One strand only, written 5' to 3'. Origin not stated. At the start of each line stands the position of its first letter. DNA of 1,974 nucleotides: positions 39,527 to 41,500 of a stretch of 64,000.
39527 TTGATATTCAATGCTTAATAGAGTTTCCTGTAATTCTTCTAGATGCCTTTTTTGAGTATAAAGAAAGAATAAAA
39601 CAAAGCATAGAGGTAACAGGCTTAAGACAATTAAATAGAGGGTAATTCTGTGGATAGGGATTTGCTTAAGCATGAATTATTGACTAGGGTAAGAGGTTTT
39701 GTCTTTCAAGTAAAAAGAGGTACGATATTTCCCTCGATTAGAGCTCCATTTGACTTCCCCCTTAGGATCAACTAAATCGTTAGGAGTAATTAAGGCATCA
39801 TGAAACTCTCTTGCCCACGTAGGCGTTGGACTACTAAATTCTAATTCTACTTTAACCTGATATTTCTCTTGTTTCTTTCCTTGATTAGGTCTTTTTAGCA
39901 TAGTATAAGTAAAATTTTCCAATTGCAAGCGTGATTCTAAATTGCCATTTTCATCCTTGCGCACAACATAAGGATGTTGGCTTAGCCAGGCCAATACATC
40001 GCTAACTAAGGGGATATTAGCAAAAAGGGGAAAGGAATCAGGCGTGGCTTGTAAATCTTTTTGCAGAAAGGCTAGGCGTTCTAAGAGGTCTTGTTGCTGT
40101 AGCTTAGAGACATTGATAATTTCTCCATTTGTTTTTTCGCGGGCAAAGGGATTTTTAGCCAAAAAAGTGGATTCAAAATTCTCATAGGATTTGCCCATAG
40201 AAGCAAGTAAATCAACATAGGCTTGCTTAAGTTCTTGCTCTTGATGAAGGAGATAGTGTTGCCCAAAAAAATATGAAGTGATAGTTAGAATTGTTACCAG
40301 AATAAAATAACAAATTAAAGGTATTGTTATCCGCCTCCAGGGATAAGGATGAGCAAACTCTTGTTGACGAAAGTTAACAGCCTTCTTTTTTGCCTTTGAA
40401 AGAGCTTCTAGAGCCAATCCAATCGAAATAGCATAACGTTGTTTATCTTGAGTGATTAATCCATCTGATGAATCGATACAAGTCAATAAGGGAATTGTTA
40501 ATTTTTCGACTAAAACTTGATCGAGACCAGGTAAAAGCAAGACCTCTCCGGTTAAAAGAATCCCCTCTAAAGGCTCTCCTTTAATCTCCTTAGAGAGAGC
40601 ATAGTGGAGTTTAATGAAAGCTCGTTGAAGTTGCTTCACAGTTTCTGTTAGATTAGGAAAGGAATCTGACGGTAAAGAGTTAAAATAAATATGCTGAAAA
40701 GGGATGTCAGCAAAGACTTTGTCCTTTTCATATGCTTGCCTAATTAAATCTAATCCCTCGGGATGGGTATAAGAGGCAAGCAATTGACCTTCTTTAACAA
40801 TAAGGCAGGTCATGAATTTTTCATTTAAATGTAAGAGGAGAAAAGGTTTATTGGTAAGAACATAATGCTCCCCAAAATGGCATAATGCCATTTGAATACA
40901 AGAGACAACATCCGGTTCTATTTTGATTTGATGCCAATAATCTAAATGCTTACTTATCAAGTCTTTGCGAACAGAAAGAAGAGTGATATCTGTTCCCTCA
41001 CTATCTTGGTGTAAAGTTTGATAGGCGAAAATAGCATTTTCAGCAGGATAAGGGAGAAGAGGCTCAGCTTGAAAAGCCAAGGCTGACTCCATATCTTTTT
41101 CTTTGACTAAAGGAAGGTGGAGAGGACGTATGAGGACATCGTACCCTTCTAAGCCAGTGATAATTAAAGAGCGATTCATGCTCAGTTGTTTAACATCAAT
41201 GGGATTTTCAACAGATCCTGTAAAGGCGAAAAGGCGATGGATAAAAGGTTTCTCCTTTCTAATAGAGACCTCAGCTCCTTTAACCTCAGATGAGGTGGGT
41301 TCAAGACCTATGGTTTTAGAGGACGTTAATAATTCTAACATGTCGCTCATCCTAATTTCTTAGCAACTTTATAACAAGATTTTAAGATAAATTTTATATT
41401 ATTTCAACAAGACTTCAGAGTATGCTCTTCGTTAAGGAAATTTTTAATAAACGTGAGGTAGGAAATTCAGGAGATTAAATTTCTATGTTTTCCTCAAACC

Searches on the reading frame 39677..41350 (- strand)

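Call 62: search_protein_families(library=ncbifam, proteins=[window:39677-41350:-], max_evalue=0.00001)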
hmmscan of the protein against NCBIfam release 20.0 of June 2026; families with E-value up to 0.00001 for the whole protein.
window:39677-41350:- (557 aa): 2 families
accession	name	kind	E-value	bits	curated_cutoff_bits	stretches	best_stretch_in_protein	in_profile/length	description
NF045709.1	Amuc_1101_fam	equivalog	8.8e-08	31.4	650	1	55-178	64-188/608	Amuc_1101 family PilM-like pilus complex protein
TIGR01175.1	pilM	subfamily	1.6e-07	30.6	133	0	61-158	69-171/348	type IV pilus assembly protein PilM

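Call 116: search_protein_families(library=pfam, proteins=[window:39677-41350:-], max_evalue=0.001)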
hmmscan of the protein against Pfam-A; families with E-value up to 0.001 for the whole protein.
window:39677-41350:- (557 aa): 1 family
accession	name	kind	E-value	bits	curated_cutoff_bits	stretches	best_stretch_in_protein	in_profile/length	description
PF11104.14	PilM_2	-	8.6e-08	31.9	27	1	59-151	61-157/340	Type IV pilus assembly protein PilM;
